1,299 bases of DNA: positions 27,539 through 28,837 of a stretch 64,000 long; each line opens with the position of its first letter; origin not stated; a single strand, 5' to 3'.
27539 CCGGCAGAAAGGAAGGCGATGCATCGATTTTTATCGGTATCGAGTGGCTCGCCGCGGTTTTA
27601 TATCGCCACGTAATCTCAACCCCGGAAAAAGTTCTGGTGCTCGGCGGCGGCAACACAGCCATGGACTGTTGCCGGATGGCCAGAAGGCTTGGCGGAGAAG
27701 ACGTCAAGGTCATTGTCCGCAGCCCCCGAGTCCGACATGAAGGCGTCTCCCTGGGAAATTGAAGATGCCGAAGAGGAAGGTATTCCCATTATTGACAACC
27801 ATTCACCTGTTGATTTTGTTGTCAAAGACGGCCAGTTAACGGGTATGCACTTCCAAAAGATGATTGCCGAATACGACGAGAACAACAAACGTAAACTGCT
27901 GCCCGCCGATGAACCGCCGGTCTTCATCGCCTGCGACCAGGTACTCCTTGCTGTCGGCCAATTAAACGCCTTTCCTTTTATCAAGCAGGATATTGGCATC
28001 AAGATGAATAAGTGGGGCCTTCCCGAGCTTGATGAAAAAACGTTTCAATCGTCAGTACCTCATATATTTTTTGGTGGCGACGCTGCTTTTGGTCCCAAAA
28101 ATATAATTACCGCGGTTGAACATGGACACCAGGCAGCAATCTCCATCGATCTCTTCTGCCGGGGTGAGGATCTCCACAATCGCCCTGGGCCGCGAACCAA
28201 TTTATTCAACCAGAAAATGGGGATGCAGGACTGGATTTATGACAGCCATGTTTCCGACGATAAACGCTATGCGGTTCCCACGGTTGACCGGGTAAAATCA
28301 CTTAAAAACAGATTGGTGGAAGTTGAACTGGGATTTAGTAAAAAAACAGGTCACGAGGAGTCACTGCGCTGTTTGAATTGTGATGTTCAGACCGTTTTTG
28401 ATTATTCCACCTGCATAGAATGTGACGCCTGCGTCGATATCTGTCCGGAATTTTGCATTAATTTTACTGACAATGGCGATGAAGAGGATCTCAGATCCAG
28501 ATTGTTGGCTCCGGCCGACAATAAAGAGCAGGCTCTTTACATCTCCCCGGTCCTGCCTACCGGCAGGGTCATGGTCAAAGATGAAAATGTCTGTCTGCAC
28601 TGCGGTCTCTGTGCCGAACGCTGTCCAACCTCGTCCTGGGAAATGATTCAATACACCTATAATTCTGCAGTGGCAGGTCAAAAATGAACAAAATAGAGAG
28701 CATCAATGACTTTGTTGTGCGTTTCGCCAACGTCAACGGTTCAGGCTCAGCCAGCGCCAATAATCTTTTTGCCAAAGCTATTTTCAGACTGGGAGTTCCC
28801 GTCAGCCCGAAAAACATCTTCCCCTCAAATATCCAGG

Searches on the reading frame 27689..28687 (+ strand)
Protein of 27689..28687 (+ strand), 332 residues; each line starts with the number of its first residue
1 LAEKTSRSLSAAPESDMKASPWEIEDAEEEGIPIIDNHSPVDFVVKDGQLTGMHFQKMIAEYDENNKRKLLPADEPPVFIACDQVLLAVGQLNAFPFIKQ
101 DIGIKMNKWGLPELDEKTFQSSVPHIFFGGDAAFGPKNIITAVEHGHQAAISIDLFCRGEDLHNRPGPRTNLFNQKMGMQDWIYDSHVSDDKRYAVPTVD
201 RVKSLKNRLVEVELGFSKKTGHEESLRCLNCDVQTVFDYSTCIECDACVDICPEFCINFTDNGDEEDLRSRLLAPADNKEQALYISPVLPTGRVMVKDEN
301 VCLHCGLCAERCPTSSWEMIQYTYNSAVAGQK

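Call 82: search_protein_families(library=pfam, proteins=[window:27689-28687:+], max_evalue=0.0001)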
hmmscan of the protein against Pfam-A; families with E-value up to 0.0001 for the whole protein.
window:27689-28687:+ (332 aa): 11 families
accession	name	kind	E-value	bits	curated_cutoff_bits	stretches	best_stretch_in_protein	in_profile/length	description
PF12838.12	Fer4_7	-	3.5e-10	40.6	27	1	241-314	1-50/52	4Fe-4S dicluster domain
PF00037.32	Fer4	-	1.6e-09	37.6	21.1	1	296-314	2-20/24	4Fe-4S binding domain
PF07992.20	Pyr_redox_2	-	2.7e-09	37.3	26.1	1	13-146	179-291/291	Pyridine nucleotide-disulphide oxidoreductase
PF13237.11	Fer4_10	-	4.6e-08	33.3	25.5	0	236-262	3-22/53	4Fe-4S dicluster domain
PF12797.12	Fer4_2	-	4e-06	26.9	24.5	0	236-254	4-22/22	4Fe-4S binding domain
PF13484.11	Fer4_16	-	2.2e-05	25.6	30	0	241-271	1-32/66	4Fe-4S double cluster binding domain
PF13187.11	Fer4_9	-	2.6e-05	24.6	27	0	299-315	34-50/52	4Fe-4S dicluster domain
PF14697.11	Fer4_21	-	3.6e-05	24.3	35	0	298-326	4-32/59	4Fe-4S dicluster domain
PF13534.11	Fer4_17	-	6.5e-05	23.8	22.2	1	242-314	2-58/61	4Fe-4S dicluster domain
PF13183.11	Fer4_8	-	6.6e-05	23.8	27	0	240-314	3-66/68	4Fe-4S dicluster domain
PF13738.12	Pyr_redox_3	-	7e-05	22.6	30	0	51-130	227-305/305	Pyridine nucleotide-disulphide oxidoreductase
